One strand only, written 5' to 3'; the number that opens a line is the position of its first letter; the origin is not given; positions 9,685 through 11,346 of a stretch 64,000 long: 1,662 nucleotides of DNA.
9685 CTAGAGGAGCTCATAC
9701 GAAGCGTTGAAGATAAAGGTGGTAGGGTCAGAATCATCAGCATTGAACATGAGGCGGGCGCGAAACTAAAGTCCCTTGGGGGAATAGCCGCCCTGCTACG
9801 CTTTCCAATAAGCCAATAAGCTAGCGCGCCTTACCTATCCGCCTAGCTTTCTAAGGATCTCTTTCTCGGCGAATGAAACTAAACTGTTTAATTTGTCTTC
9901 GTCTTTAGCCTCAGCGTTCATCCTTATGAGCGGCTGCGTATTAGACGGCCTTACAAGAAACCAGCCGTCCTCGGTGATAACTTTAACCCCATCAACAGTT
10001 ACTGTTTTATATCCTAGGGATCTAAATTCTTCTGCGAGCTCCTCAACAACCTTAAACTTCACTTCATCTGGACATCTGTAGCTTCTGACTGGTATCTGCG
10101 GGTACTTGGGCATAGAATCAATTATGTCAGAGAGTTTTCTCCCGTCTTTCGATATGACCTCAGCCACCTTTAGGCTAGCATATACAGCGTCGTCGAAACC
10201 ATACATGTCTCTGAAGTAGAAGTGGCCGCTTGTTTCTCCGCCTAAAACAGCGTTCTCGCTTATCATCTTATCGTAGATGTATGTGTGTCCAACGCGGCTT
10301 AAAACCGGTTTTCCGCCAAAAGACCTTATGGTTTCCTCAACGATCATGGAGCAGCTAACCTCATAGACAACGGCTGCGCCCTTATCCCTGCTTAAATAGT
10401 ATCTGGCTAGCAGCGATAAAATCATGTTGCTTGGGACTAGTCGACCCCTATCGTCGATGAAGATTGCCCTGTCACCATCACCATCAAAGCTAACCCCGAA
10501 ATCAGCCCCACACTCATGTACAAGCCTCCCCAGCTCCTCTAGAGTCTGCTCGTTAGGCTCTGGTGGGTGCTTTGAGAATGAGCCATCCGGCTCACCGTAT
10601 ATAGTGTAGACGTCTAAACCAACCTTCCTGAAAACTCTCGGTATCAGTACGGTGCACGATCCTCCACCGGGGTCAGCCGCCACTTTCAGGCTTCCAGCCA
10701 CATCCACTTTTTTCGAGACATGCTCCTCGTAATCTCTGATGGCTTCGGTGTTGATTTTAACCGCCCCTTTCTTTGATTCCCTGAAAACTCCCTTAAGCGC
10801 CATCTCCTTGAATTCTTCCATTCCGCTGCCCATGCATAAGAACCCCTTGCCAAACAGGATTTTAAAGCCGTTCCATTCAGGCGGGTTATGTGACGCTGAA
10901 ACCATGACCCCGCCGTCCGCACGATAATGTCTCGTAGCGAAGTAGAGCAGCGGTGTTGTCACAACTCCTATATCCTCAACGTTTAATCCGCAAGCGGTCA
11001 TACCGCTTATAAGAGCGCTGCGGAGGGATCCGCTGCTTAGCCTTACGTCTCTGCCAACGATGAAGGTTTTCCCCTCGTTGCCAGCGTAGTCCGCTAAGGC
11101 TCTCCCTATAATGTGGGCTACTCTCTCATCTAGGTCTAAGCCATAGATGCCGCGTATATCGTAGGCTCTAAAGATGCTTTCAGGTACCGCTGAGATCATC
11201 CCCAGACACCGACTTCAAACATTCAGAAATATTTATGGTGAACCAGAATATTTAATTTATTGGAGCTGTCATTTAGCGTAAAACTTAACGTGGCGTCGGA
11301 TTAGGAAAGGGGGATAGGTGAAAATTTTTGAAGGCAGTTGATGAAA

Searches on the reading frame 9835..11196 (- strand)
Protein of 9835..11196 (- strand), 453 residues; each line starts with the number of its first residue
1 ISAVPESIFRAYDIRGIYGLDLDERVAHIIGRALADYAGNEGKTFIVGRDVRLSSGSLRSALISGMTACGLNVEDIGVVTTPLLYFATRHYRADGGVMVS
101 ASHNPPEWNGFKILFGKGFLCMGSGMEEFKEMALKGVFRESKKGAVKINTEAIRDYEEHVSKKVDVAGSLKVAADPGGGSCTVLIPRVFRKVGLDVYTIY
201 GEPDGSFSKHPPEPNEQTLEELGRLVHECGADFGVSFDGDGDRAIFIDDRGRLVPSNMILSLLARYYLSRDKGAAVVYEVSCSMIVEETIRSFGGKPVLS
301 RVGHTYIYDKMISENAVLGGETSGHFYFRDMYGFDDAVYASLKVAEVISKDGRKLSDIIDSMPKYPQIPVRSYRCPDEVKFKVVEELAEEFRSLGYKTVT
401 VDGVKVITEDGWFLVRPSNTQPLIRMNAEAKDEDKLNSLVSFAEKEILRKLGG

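Call 37: search_protein_families(library=pfam, proteins=[window:9835-11196:-], max_evalue=0.00001)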
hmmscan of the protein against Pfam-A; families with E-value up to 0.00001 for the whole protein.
window:9835-11196:- (453 aa): 4 families
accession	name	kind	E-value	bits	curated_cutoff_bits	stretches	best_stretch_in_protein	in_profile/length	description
PF02878.22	PGM_PMM_I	-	2.6e-34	118.3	22.5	1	8-119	3-117/138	Phosphoglucomutase/phosphomannomutase, alpha/beta/alpha domain I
PF02880.22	PGM_PMM_III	-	2.4e-27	95.8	20.7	1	256-365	2-115/115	Phosphoglucomutase/phosphomannomutase, alpha/beta/alpha domain III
PF02879.22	PGM_PMM_II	-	4.7e-21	75.7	29.3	1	155-251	2-103/103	Phosphoglucomutase/phosphomannomutase, alpha/beta/alpha domain II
PF00408.26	PGM_PMM_IV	-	1.7e-13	50.8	23.1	1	378-440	1-62/68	Phosphoglucomutase/phosphomannomutase, C-terminal domain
